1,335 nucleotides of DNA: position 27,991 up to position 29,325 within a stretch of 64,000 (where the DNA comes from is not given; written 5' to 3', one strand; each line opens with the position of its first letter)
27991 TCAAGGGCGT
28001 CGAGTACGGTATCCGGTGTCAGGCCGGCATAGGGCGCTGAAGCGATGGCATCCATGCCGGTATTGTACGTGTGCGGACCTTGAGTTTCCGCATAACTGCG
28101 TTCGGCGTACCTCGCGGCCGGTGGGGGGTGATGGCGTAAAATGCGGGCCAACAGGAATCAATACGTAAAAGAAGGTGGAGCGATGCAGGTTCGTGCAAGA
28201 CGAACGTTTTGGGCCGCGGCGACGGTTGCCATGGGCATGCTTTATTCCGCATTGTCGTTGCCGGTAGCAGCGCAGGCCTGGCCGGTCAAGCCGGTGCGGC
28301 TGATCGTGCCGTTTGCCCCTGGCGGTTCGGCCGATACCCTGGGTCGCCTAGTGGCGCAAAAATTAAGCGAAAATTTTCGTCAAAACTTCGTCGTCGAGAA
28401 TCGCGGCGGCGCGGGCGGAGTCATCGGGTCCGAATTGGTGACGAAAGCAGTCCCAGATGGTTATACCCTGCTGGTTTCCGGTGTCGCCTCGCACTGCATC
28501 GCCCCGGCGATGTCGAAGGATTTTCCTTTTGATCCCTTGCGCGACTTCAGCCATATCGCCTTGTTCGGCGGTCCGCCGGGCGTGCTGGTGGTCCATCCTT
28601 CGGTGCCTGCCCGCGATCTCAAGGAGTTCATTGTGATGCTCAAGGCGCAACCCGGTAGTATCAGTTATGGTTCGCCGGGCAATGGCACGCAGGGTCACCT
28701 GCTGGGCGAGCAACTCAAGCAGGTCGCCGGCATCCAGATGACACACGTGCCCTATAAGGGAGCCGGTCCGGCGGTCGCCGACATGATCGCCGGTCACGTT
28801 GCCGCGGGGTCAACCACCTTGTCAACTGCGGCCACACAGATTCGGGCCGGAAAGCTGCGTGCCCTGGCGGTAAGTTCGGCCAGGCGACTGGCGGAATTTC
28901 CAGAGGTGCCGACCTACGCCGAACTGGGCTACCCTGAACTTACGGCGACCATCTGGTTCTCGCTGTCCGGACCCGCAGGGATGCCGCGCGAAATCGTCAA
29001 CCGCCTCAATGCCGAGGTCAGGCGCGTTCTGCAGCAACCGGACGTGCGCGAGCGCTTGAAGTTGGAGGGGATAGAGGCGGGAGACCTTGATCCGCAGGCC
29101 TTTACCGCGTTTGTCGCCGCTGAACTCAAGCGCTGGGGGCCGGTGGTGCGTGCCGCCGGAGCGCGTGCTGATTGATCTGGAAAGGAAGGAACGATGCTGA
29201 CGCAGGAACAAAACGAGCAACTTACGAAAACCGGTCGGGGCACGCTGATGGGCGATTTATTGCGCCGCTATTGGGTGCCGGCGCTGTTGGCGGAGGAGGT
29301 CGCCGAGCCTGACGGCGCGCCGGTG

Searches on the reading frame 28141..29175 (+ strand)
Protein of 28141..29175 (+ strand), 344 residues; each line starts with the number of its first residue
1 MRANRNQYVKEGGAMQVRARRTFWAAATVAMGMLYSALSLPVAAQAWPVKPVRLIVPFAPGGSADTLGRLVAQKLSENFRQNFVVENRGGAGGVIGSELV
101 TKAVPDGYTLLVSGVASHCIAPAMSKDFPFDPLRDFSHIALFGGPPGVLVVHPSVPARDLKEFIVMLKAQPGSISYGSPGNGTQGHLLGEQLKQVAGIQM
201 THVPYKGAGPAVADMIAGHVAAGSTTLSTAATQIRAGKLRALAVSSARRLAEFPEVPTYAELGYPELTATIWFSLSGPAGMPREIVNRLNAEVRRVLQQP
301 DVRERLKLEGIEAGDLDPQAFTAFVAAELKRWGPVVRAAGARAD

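Call 31: search_protein_families(library=ncbifam, proteins=[window:28141-29175:+], max_evalue=1e-8)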
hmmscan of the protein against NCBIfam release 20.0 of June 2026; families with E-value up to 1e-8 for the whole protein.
window:28141-29175:+ (344 aa): 0 families

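Call 50: search_protein_families(library=pfam, proteins=[window:28141-29175:+], max_evalue=0.000001)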
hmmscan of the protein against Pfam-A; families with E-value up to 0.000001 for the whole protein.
window:28141-29175:+ (344 aa): 1 family
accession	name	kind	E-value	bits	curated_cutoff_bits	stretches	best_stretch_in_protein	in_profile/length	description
PF03401.19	TctC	-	2.1e-72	244.4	27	1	69-340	3-273/274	Tripartite tricarboxylate transporter family receptor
